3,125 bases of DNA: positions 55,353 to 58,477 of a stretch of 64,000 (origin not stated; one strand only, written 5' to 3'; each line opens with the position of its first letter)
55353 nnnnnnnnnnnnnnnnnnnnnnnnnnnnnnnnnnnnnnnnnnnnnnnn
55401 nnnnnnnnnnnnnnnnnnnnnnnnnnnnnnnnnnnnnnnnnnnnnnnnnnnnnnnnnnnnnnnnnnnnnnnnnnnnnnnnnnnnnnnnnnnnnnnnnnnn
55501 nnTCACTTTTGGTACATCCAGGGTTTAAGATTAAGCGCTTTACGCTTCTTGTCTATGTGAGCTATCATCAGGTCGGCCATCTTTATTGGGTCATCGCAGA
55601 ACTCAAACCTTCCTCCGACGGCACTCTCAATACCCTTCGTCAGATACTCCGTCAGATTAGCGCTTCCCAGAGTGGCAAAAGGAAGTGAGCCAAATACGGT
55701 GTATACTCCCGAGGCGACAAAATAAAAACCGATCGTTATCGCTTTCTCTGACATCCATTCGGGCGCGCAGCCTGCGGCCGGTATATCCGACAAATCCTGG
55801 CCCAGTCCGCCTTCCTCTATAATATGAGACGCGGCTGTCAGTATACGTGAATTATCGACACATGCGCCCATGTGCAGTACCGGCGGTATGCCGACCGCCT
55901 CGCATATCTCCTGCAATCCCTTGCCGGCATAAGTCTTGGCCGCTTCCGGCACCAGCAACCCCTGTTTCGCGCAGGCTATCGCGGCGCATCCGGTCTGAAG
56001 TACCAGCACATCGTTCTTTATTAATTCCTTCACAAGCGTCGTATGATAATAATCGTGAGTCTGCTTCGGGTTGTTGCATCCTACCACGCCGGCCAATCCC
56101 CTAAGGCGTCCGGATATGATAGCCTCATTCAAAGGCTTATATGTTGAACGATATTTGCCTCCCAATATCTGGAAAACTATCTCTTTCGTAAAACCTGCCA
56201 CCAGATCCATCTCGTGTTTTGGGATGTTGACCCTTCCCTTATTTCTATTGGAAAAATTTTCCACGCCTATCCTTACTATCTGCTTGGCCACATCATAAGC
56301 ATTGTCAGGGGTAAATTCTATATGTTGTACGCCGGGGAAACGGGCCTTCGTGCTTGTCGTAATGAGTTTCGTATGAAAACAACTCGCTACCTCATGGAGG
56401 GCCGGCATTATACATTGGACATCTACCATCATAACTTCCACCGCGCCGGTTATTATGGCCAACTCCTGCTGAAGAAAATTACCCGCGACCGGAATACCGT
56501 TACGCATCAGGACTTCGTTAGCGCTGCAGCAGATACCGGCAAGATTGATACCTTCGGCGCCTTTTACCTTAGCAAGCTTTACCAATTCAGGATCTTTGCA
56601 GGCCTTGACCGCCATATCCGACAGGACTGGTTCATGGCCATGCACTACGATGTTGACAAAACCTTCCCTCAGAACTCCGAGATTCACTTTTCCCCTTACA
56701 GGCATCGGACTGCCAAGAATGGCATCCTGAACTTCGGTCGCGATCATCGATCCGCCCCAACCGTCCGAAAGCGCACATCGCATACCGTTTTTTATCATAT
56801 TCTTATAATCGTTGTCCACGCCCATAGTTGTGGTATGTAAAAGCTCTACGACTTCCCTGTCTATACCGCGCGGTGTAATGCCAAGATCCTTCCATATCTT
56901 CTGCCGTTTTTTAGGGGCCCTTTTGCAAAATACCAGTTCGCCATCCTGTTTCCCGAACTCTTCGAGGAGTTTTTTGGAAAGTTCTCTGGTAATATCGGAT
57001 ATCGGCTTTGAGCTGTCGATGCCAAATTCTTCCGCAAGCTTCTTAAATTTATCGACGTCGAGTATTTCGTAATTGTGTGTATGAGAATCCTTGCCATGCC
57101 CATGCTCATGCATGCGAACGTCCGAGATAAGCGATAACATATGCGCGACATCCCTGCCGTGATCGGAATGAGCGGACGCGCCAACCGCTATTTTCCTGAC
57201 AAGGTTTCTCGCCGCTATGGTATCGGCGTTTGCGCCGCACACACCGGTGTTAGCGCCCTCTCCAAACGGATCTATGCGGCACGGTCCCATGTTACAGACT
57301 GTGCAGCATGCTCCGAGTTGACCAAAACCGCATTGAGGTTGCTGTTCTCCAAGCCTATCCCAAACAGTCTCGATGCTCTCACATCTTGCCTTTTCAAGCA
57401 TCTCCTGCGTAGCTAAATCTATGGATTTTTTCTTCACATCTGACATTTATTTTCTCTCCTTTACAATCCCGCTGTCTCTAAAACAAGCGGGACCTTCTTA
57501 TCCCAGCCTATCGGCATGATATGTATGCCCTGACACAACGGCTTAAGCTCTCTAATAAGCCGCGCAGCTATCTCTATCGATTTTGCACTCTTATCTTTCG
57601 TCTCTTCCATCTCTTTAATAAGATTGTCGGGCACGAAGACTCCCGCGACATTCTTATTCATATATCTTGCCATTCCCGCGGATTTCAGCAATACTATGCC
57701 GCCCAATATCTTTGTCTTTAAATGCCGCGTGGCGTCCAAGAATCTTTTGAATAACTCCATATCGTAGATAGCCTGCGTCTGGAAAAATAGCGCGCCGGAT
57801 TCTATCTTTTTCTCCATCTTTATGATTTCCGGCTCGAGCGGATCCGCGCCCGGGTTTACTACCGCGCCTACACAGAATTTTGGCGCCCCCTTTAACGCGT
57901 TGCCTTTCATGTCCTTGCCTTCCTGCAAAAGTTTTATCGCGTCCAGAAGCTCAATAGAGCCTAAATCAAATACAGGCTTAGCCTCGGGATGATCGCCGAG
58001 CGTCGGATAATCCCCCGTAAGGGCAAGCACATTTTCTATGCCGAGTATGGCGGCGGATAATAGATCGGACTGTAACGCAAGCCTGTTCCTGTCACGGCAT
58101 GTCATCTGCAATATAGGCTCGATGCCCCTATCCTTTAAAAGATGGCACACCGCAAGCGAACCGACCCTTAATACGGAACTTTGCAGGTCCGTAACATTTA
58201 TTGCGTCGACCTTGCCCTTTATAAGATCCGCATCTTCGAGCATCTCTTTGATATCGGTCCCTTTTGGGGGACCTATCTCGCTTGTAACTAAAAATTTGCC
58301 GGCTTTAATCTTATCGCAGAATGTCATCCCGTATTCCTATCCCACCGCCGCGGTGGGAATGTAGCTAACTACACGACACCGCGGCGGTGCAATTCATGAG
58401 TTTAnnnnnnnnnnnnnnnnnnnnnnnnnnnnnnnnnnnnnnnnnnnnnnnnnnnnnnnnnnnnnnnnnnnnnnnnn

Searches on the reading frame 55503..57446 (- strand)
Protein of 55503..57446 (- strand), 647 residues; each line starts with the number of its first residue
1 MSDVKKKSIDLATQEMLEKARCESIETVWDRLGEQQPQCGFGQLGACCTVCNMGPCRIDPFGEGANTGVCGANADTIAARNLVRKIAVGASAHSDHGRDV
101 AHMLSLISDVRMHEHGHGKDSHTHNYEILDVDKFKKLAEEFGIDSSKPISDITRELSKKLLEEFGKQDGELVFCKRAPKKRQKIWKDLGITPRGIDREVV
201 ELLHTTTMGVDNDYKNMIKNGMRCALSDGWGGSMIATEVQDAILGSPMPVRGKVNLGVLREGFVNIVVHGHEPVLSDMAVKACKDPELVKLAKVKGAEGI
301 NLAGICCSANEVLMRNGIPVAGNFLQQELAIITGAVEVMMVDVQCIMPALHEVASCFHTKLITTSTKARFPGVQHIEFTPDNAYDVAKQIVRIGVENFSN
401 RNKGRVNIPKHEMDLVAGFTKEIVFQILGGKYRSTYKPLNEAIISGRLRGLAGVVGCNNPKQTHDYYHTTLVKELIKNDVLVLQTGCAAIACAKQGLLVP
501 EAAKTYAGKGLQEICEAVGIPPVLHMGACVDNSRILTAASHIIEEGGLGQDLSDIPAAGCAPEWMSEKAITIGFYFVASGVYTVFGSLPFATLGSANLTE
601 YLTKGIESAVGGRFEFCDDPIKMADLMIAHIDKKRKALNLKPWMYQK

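Call 45: search_protein_families(library=pfam, proteins=[window:55503-57446:-], max_evalue=0.00001)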
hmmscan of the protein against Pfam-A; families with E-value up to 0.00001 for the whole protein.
window:55503-57446:- (647 aa): 1 family
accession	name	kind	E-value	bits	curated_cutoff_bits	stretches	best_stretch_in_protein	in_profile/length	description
PF03063.25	Prismane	-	2.8e-167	557.9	27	1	47-620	2-512/513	Prismane/CO dehydrogenase family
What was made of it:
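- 53798..61522 (-): Upstream Wood-Ljungdahl genes: FAD/NAD oxidoreductase, 4Fe-4S protein and CooS/AcsA, plus the methyl branch. metF and fhs are Pfam-confirmed; folD and fchA are placed by synteny. Pfam (call 45) confirms the oxidoreductase, the 4Fe-4S protein, CooS, MetF and Fhs.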

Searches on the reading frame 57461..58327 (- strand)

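Call 45: search_protein_families(library=pfam, proteins=[window:57461-58327:-], max_evalue=0.00001)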
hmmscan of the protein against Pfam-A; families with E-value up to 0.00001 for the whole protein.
window:57461-58327:- (288 aa): 1 family
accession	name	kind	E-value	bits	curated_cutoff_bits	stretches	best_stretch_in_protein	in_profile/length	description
PF02219.23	MTHFR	-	6.3e-38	131.2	24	1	5-286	4-286/287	Methylenetetrahydrofolate reductase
